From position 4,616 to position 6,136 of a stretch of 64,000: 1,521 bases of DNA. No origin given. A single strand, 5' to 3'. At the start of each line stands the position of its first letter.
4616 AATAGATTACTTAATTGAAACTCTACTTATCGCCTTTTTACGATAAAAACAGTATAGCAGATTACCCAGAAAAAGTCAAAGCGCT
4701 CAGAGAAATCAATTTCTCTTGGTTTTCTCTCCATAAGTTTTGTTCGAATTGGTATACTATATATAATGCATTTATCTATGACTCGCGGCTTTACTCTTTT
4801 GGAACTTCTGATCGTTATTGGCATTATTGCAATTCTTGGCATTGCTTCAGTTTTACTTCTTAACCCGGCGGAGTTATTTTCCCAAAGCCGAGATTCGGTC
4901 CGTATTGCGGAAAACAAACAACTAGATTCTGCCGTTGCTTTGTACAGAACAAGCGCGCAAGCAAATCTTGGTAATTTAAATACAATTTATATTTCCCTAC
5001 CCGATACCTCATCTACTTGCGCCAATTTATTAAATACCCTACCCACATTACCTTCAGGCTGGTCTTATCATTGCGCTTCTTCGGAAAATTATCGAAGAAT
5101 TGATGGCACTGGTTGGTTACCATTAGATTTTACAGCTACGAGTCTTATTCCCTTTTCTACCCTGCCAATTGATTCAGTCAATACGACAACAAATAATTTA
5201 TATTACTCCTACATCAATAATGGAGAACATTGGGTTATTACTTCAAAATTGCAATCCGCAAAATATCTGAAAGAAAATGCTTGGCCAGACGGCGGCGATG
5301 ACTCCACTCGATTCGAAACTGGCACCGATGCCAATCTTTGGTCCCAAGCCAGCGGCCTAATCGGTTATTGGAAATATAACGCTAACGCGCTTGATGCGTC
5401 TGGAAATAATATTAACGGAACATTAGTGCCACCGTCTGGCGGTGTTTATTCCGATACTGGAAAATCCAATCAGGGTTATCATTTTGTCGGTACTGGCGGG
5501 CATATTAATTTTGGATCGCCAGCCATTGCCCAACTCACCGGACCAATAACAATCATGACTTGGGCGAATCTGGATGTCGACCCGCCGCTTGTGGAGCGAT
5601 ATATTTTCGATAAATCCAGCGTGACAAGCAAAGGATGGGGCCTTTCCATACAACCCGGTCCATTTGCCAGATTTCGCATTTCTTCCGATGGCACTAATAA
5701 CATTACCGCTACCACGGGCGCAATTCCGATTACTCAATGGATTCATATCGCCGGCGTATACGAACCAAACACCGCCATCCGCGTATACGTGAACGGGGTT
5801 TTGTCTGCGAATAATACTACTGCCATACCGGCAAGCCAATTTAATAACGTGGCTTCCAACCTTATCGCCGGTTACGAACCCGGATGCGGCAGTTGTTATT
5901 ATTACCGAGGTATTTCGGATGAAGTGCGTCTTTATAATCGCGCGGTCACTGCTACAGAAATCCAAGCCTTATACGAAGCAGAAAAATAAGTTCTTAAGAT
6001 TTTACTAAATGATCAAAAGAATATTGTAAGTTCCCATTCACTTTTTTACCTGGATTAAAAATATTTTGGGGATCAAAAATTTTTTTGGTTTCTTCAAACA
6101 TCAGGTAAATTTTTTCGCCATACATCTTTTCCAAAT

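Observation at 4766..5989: Two paralogous pilin-LamG (lectin-like) fusion proteins encoded away from the pilus operon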

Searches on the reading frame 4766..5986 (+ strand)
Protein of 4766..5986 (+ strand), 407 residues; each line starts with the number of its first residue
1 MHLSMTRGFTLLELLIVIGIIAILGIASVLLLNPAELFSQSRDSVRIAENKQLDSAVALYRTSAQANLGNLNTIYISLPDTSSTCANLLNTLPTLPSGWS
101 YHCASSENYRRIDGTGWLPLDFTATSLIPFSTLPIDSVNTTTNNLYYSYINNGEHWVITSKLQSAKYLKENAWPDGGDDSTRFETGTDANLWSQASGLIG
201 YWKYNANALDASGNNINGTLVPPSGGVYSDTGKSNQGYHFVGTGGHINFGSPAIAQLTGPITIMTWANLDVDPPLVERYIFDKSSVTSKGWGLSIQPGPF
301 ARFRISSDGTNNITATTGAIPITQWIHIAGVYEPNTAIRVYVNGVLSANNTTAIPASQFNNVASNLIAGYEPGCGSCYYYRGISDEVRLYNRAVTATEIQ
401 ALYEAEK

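Call 4: search_protein_families(library=pfam, proteins=[window:4766-5986:+], max_evalue=1)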
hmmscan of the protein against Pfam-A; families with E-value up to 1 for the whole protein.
window:4766-5986:+ (407 aa): 3 families
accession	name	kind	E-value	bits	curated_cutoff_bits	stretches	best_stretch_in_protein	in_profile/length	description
PF13385.13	Laminin_G_3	-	1.9e-22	80.5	27.6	1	242-400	2-151/151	Concanavalin A-like lectin/glucanases superfamily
PF07963.17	N_methyl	-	3.9e-05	23.5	21.2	1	6-27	4-25/27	Prokaryotic N-terminal methylation motif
PF02973.23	Sialidase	-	0.0034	17.3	26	1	333-401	113-183/189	Sialidase, N-terminal domain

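Call 5: search_protein_families(library=ncbifam, proteins=[window:4766-5986:+], max_evalue=1)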
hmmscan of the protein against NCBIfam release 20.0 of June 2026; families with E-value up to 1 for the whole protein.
window:4766-5986:+ (407 aa): 16 families
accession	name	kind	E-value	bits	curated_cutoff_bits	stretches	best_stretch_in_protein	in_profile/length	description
NF052521.1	TafC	equivalog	5.2e-09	35.7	410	1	238-405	195-362/373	TafC family fimbrial protein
TIGR02532.1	IV_pilin_GFxxxE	domain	4.1e-05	23.2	16.3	1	7-25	2-20/24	prepilin-type N-terminal cleavage/methylation domain-containing protein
TIGR01708.2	typeII_sec_gspH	equivalog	0.00055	20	80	1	7-30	2-24/169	type II secretion system minor pseudopilin GspH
NF040999.1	pilin_ComGC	equivalog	0.0013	18.9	75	1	7-27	2-22/84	competence type IV pilus major pilin ComGC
NF007862.0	PRK10574.1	equivalog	0.0015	18.6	138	1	6-26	4-24/145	prepilin peptidase-dependent pilin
TIGR01711.1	gspJ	equivalog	0.0066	16.3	64.85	1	7-34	1-28/192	type II secretion system minor pseudopilin GspJ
TIGR01710.1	typeII_sec_gspG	equivalog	0.0099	15.9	88.85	1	7-62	1-54/134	type II secretion system major pseudopilin GspG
NF007800.0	PRK10506.1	equivalog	0.024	14.5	158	1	5-27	7-29/163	prepilin peptidase-dependent protein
NF041775.1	typeIV_PilA_Myxo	equivalog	0.038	14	400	1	6-31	10-33/214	type IV pilin protein PilA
NF040982.1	ComGD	equivalog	0.048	14.1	70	1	7-31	2-26/139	competence type IV pilus minor pilin ComGD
TIGR02596.1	TIGR02596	subfamily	0.068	13.2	70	1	9-30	1-22/196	Verru_Chthon cassette protein D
TIGR01707.1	gspI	equivalog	0.071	13.6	44.35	1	8-61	1-48/101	type II secretion system minor pseudopilin GspI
NF041013.1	T4P_ComGE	equivalog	0.099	12.8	49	1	7-31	4-26/83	competence type IV pilus minor pilin ComGE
NF047827.1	T3SSXpsH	equivalog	0.1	12.4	160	1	7-64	1-53/145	type II secretion system protein XpsH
NF041554.1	SA1362_fam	subfamily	0.11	12.7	42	1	15-40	5-30/70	SA1362 family protein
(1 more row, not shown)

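Call 9: find_homologous_proteins(query=window:4766-5986:+)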
Query window:4766-5986:+ (407 aa): 166 proteins with E <= 0.001 among 7923 candidates; the best 120 are listed.
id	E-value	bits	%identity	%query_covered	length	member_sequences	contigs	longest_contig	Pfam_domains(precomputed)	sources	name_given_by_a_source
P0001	1.4e-271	918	100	100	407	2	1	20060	PF13385.14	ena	-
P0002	1.1e-197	675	75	98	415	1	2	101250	PF13385.14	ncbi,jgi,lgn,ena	-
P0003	1.5e-89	319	43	100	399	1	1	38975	PF07963.18,PF13385.14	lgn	-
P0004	5.9e-78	281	41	99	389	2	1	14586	PF07953.21,PF13385.14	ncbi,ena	-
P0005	6.2e-78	281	42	99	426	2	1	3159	PF13385.14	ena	-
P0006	3.4e-76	275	38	100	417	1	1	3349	PF13385.14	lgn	-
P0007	3.4e-73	265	41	98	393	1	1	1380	PF07963.18,PF13385.14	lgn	-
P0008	4.2e-73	265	40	99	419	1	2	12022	PF13385.14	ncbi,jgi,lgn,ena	-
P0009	8.3e-73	264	37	100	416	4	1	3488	PF07963.18,PF07953.21,PF13385.14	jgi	-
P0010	3.1e-70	255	39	100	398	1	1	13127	PF07963.18,PF07953.21,PF13385.14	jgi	-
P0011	1.8e-69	253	39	100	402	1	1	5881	PF07963.18,PF07953.21,PF13385.14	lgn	-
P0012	3.9e-69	252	40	100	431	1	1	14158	PF07963.18,PF13385.14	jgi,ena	-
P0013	1.3e-67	247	35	99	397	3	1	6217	PF07963.18,PF13385.14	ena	-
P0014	5.7e-67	245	38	98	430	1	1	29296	PF13385.14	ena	-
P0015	1.4e-65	240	38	98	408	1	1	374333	PF07963.18,PF13385.14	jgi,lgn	jgi:prepilin-type N-terminal cleavage/methylation domain-containing protein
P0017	3.3e-64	236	38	99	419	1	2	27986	PF07963.18,PF13385.14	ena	-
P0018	1.7e-63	233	37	100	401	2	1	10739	PF07963.18,PF13385.14,PF02973.23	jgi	-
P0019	8.7e-62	228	35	99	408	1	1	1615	PF07963.18,PF07953.21,PF13385.14,PF02973.23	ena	-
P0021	2.6e-61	226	37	98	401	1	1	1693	PF07963.18,PF07953.21,PF13385.14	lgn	-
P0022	4.2e-58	215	36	98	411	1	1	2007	PF07963.18,PF13385.14,PF02973.23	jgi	-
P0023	6.7e-58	215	35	99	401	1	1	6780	PF07963.18,PF13385.14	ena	-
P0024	1.1e-57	214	36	99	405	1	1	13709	PF07963.18,PF13385.14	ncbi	-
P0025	1.4e-57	214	36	100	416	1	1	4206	PF07963.18,PF13385.14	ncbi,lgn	-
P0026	1.8e-57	213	36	99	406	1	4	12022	PF07963.18,PF13385.14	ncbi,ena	-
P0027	3.5e-57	212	35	98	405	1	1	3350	PF07963.18,PF13385.14,PF02210.32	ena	-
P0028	1.0e-56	211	34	99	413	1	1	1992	PF07963.18,PF13385.14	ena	-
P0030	1.4e-55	207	35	99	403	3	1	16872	PF07963.18,PF07953.21,PF13385.14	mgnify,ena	mgnify:FL=1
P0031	2.6e-55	206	37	98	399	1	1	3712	PF07963.18,PF13385.14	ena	-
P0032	1.3e-54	204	35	100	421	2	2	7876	PF07963.18,PF13385.14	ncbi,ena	-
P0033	1.7e-54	204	33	100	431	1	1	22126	PF07963.18,PF13385.14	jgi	-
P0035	2.5e-54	203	34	99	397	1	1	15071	PF07963.18,PF13385.14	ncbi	-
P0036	6.6e-54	202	35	96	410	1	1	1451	PF07963.18,PF13385.14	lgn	-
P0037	3.0e-53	199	35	100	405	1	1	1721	PF07963.18,PF13385.14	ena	-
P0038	7.8e-53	198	36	98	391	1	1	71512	PF07963.18,PF13385.14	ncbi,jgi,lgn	-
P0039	3.3e-52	196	35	98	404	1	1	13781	PF07963.18,PF13385.14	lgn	-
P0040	6.5e-52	195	32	99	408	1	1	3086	PF07963.18,PF13385.14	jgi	jgi:type II secretory pathway pseudopilin PulG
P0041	1.3e-51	194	34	99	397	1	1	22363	PF07953.21,PF13385.14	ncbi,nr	ncbi:MAG: hypothetical protein KatS3mg093_371 [Candidatus Parcubacteria bacterium]|nr:MAG: hypotheti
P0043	5.0e-51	192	33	99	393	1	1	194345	PF13385.14,PF02973.23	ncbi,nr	ncbi:MAG: hypothetical protein KatS3mg093_211 [Candidatus Parcubacteria bacterium]|nr:MAG: hypotheti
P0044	8.9e-50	188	33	99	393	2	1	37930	PF07963.18,PF13385.14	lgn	-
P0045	1.0e-49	188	42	59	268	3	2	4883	PF07963.18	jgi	jgi:type IV pilus assembly protein PilA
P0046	8.8e-49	185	34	99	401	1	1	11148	PF07963.18,PF13385.14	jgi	jgi:prepilin-type N-terminal cleavage/methylation domain-containing protein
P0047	9.3e-49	185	31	100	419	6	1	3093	PF07963.18,PF13385.14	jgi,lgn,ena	-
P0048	9.4e-49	185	34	98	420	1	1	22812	PF07963.18,PF13385.14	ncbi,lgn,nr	ncbi:MAG: LamG-like jellyroll fold domain-containing protein [bacterium]|nr:LamG-like jellyroll fold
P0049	1.0e-48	185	34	100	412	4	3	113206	PF07963.18,PF13385.14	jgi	-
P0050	1.5e-48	184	34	100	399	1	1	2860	PF07963.18,PF13385.14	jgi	jgi:prepilin-type N-terminal cleavage/methylation domain-containing protein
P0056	2.2e-47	180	34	99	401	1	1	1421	PF07963.18,PF13385.14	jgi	jgi:prepilin-type N-terminal cleavage/methylation domain-containing protein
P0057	4.3e-47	179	35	98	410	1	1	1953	PF07963.18,PF13385.14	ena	-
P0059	5.5e-47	179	31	100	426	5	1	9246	PF07963.18,PF13385.14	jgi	jgi:prepilin-type N-terminal cleavage/methylation domain-containing protein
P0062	8.2e-46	175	32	99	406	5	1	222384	PF07963.18,PF13385.14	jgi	jgi:prepilin-type N-terminal cleavage/methylation domain-containing protein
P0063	1.4e-45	174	32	100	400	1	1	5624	PF07963.18,PF13385.14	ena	-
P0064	2.4e-45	173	33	100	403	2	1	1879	PF07963.18,PF13385.14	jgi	jgi:prepilin-type N-terminal cleavage/methylation domain-containing protein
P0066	1.3e-43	168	32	99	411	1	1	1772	PF07963.18,PF07953.21,PF13385.14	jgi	jgi:prepilin-type N-terminal cleavage/methylation domain-containing protein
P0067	5.6e-43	166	47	44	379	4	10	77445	PF07963.18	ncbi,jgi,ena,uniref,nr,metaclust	ncbi:hypothetical protein A2999_01080 [Candidatus Wolfebacteria bacterium RIFCSPLOWO2_01_FULL_38_11]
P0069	1.0e-42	165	45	45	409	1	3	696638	PF09603.16,PF07963.18,PF26707.1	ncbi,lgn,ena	-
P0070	1.1e-42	165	46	46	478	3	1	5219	PF07963.18,PF03781.23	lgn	-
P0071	1.2e-42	165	32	100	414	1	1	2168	PF07963.18,PF13385.14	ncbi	-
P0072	1.4e-42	164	42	52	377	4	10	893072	PF07963.18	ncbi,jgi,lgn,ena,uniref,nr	ncbi:hypothetical protein A2524_04085 [Candidatus Wolfebacteria bacterium RIFOXYD12_FULL_48_21]|unir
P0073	2.7e-42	163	45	40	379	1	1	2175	PF07963.18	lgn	-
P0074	3.7e-42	163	47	45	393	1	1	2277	PF07963.18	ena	-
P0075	4.5e-42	163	46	40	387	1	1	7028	PF07963.18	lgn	-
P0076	8.4e-42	162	33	99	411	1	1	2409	PF07963.18,PF13385.14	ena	-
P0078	1.9e-41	161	44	46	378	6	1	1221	PF07963.18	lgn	-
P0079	4.8e-41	159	43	45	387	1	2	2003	PF07963.18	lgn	-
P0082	8.1e-41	159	32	99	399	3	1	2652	PF07963.18,PF13385.14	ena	-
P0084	3.2e-40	157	41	51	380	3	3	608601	PF07963.18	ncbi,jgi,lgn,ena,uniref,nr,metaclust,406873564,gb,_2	ncbi:MAG: hypothetical protein ACD_81C00195G0002 [uncultured bacterium]|uniref:Prepilin-type N-termi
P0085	8.7e-40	155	45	46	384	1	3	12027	PF07963.18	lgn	-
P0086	1.1e-39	155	31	100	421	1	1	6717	PF07963.18,PF13385.14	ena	-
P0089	6.7e-39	152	38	50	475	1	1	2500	PF07963.18,PF03781.23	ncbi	-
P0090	9.3e-39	152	32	99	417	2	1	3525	PF07963.18,PF13385.14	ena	-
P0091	3.0e-38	150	38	59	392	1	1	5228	PF07963.18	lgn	-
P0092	3.8e-38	150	44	45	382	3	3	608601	PF07963.18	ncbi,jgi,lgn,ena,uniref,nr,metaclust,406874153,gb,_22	ncbi:MAG: hypothetical protein ACD_81C00089G0022 [uncultured bacterium]|uniref:Prepilin-type N-termi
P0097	5.8e-37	146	39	54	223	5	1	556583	PF07963.18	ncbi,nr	ncbi:MAG: hypothetical protein KatS3mg096_293 [Candidatus Parcubacteria bacterium]|nr:MAG: hypotheti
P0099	2.0e-36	144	29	95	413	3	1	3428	PF07963.18,PF13385.14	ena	-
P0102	3.1e-35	140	39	47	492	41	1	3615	PF07963.18,PF03781.23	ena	-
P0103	3.5e-35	140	31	99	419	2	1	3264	PF07963.18,PF13385.14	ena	-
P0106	3.7e-34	137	31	99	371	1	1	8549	PF07963.18,PF13385.14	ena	-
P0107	4.6e-34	136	44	42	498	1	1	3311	PF07963.18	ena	-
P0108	1.1e-33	135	43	46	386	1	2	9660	PF07963.18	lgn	-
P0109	8.0e-33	132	41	30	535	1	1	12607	PF07963.18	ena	-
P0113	4.9e-28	116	27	99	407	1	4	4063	PF07963.18,PF07953.21,PF13385.14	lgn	-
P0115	1.0e-27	115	36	29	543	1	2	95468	PF07963.18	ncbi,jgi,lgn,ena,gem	-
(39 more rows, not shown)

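Call 24: find_encoding_contigs(protein=P0002, flank=10000, max_places=3)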
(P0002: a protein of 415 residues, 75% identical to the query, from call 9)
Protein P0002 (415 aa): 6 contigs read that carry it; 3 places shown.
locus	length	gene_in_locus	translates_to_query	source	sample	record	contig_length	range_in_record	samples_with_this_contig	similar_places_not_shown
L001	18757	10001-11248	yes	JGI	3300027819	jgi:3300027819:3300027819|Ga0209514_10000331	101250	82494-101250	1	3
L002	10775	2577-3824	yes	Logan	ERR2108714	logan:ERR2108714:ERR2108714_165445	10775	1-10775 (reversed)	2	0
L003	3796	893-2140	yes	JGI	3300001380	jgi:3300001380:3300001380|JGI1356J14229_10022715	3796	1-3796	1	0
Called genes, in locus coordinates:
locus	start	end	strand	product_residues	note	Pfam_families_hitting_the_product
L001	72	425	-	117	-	-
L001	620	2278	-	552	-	PF00118:Cpn60_TCP1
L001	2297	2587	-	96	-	PF00166:Cpn10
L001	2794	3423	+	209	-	-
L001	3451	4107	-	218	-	-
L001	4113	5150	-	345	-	PF02646:RmuC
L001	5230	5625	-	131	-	-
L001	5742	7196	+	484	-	PF09852:DUF2079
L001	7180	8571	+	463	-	PF09852:DUF2079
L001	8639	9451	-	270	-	PF01261:AP_endonuc_2 (faint)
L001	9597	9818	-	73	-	-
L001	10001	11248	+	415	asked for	PF13385:Laminin_G_3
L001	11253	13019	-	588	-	PF01565:FAD_binding_4, PF02913:FAD-oxidase_C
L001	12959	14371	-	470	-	PF18915:DUF5667, PF00050:Kazal_1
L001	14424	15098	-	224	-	-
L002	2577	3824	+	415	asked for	PF13385:Laminin_G_3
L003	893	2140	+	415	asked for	PF13385:Laminin_G_3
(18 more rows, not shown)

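Call 27: search_solved_structures(query=A1, max_evalue=0.01, show_alignments=1)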
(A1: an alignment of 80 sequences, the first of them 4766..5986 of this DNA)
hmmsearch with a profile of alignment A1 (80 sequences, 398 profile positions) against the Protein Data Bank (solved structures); distinct sequences matched with E-value up to 0.01: 119 (the best 60 are shown).
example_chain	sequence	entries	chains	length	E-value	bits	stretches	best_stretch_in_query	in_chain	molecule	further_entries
4qvs_A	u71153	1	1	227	4.3e-29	105.3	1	196-393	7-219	S-layer domain-containing protein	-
5hon_A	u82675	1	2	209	1.2e-22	84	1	193-393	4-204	Extracellular arabinanase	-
5ho0_A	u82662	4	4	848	8.5e-22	81.3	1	190-392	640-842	Extracellular arabinanase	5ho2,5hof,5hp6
6hox_A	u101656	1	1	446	1.7e-15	60.5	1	207-396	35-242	Binding domain (Hc) of Paraclostridial Mosquitocidal Protein 1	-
1diw_A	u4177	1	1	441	8e-14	55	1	205-395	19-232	TETANUS TOXIN HC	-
9b6m_B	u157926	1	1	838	8.2e-14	55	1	208-395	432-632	PG1 heavy chain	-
1dll_A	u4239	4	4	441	8.5e-14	54.9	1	205-395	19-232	TETANUS TOXIN | Tetanus toxin (Tentoxylysin)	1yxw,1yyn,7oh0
1dfq_A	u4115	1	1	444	9.3e-14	54.8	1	205-395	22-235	TETANUS TOXIN HC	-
3hmy_A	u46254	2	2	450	9.4e-14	54.8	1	205-395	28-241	Tetanus toxin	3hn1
7by4_A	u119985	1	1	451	1e-13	54.7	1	205-395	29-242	Tetanus toxin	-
1a8d_A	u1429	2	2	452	1e-13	54.7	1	205-395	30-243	TETANUS NEUROTOXIN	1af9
9fyq_C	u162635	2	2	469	1.1e-13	54.5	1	205-395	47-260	Tetanus toxin heavy chain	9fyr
1d0h_A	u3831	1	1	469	1.1e-13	54.5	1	205-395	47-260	PROTEIN (TETANUS TOXIN HC)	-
8byp_X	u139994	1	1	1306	1.2e-13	54.5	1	208-395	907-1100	Botulinum neurotoxin type X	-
1fv2_A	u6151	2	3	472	1.2e-13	54.5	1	205-395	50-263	TETANUS TOXIN HEAVY CHAIN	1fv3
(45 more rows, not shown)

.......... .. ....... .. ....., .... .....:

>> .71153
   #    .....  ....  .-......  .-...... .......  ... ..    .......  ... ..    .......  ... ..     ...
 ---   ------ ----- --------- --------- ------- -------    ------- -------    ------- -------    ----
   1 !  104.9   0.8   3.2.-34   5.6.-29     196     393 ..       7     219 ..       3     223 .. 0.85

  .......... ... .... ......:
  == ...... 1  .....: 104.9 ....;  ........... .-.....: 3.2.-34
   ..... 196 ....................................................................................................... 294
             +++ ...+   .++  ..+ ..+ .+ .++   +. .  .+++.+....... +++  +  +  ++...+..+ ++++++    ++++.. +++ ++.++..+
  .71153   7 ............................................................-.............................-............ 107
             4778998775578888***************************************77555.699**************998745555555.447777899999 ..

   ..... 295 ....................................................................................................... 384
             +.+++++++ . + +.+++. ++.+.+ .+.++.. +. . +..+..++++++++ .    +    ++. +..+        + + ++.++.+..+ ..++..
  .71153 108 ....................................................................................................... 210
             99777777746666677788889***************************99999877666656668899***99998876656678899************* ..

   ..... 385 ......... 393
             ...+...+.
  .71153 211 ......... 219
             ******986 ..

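Call 29: predict_structure(alignment_id=A1)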
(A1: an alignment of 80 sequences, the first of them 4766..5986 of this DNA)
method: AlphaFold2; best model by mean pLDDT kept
length: 407 residues; sequences in the alignment: 80
mean_pLDDT: 92.3   pTM: 0.88
mean pLDDT of the five models: 92.3, 92.0, 91.5, 91.3, 90.6
residues with pLDDT >= 90: 328; 70-90: 62; 50-70: 15; < 50: 2
segments of 3 or more residues with pLDDT < 50: none
pLDDT, mean of each block of 10 residues (from residue 1): 61 92 86 90 98 97 90 98 97 95 98 97 92 95 96 97 96 95 97 96 94 95 88 93 93 91 97 89 85 95 87 94 97 95 98 75 86 81 97 97 95
secondary structure, 60 per line:
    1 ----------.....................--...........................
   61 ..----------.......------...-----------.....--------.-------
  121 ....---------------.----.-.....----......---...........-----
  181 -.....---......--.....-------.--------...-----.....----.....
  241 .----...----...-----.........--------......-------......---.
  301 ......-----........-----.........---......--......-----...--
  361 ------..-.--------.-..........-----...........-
elements in order: H11-31 H34-62 E73-79 E100-104 E147-151 E156-161 H165-175 E182-186 H190-195 E198-202 E219-221 E227-231 E236-241 E246-248 E261-269 E278-283 E291-296 E300-306 E312-319 E325-333 E337-342 E345-350 E381-390 H396-406
